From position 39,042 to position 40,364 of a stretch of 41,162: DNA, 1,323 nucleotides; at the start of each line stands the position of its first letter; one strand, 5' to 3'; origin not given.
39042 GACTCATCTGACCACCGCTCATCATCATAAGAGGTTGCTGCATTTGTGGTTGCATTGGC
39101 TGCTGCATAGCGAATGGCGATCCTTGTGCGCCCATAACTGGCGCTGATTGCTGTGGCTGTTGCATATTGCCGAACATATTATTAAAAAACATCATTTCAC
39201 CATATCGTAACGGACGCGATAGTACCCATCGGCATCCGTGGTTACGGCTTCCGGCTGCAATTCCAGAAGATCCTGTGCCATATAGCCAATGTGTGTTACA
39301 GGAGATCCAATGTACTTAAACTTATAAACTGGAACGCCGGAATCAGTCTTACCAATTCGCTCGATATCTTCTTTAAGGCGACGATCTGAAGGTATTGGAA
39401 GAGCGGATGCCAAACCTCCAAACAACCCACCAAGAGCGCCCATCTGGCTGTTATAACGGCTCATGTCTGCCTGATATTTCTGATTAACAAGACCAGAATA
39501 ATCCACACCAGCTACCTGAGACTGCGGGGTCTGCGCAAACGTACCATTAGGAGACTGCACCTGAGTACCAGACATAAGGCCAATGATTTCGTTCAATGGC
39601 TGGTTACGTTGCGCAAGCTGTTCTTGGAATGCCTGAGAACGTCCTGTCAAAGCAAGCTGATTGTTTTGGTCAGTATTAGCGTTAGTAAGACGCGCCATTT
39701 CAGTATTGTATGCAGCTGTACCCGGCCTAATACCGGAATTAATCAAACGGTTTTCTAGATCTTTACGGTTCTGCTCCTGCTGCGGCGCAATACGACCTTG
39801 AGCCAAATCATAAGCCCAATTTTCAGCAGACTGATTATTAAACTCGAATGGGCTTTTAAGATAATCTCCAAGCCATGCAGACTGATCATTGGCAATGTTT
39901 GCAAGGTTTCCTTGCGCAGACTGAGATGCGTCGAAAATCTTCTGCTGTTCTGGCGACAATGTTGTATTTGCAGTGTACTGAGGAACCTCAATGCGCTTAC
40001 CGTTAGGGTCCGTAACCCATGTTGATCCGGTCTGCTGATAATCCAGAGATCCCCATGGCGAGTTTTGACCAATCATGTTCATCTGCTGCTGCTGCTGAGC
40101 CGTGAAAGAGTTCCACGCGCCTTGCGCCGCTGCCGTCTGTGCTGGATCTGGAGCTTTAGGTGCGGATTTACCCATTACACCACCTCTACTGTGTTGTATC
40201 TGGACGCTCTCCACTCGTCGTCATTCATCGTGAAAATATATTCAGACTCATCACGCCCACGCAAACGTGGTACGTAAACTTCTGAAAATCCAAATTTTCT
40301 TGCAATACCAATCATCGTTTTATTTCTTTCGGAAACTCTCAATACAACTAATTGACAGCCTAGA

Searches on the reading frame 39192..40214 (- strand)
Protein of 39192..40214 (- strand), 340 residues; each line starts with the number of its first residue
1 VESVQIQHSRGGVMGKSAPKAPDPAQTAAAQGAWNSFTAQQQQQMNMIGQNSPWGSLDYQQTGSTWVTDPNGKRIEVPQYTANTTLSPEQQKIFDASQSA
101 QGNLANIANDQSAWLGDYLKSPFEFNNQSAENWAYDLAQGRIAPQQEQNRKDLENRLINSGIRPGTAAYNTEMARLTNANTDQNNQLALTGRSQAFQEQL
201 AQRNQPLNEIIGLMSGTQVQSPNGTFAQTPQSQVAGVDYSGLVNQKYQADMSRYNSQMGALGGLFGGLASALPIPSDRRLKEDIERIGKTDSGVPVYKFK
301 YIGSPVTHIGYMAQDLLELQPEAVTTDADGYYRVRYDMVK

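Call 44: search_protein_families(library=pfam, proteins=[window:39192-40214:-], max_evalue=0.01)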
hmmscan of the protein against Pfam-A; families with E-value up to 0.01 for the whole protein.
window:39192-40214:- (340 aa): 1 family
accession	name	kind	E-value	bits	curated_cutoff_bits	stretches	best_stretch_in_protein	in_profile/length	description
PF13884.11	Peptidase_S74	-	1.4e-08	35.3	22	1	276-325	1-58/58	Chaperone of endosialidase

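Call 97: search_protein_families(library=phrogs, proteins=[window:39192-40214:-], max_evalue=0.001)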
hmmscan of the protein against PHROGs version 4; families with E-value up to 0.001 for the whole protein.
window:39192-40214:- (340 aa): 4 families
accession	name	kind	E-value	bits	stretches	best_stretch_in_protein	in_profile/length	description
phrog_6121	-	head and packaging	3.1e-128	429.6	2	12-189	4-196/392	virion structural protein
phrog_4287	-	DNA, RNA and nucleotide metabolism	6.9e-09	36.4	1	254-339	296-386/392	DNA ejection protein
phrog_5668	-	tail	7.5e-09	34.9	1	269-337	1459-1534/1567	tail fiber protein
phrog_1980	-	tail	0.00011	22.7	1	61-330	110-389/449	tail fiber protein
